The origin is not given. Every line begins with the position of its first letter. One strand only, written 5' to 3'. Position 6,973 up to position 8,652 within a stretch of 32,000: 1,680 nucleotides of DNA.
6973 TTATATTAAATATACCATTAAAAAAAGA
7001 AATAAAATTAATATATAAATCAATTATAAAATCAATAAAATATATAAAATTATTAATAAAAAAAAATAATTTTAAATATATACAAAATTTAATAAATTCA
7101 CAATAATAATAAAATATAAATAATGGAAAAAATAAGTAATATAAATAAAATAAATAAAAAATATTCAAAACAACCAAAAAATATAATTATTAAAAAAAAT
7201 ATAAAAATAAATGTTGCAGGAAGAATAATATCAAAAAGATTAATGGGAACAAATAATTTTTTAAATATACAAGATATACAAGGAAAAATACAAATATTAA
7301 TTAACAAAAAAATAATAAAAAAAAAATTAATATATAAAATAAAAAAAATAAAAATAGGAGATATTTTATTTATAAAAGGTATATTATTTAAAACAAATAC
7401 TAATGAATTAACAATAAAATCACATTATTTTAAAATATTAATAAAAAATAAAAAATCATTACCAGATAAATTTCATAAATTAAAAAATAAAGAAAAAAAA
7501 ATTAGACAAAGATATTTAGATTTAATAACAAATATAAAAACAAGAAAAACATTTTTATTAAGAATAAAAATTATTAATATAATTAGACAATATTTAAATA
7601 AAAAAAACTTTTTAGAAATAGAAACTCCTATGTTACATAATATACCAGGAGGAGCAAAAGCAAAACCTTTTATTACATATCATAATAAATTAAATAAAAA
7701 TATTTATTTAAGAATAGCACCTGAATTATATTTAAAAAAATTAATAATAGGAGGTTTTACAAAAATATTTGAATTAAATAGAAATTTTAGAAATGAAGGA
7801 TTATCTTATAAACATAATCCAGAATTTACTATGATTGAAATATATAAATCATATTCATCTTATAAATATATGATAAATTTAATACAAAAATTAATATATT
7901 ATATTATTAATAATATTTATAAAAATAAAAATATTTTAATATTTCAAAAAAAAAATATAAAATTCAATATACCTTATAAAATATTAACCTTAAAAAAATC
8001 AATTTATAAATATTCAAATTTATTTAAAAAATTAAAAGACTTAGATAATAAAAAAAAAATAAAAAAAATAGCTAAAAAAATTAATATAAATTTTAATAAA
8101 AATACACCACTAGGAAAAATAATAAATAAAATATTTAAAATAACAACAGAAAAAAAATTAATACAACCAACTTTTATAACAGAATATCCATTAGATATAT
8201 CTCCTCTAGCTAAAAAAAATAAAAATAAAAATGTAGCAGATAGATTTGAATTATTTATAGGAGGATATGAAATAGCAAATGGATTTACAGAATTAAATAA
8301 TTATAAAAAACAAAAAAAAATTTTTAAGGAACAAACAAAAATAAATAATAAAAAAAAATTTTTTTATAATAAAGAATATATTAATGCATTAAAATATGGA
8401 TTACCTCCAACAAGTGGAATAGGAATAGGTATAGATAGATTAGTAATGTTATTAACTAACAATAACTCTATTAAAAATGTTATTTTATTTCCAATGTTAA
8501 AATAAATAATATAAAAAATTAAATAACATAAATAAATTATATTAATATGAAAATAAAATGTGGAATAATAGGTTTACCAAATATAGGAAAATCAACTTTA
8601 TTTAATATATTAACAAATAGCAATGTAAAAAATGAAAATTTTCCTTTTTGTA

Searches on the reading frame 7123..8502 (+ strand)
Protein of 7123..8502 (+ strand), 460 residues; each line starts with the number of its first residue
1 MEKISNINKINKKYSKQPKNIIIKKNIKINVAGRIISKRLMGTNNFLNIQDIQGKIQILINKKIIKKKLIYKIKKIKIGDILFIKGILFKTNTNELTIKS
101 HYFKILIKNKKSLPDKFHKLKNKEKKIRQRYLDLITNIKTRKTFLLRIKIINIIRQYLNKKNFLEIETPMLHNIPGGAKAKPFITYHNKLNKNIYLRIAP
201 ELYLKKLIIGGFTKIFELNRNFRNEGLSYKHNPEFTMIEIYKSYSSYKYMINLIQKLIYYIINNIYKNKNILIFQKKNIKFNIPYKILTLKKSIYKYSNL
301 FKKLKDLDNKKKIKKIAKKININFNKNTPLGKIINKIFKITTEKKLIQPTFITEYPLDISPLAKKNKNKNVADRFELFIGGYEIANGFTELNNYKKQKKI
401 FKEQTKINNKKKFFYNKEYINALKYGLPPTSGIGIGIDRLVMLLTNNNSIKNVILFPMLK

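Call 88: search_protein_families(library=pfam, proteins=[window:7123-8502:+], max_evalue=0.001)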
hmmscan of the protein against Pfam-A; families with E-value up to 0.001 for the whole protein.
seq(460 aa): 2 families
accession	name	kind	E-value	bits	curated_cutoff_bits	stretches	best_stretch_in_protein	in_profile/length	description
PF00152.25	tRNA-synt_2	-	1.5e-87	294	25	1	123-459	2-307/308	tRNA synthetases class II (D, K and N)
PF01336.31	tRNA_anti-codon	-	8.8e-11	42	27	1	30-105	2-74/75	OB-fold nucleic acid binding domain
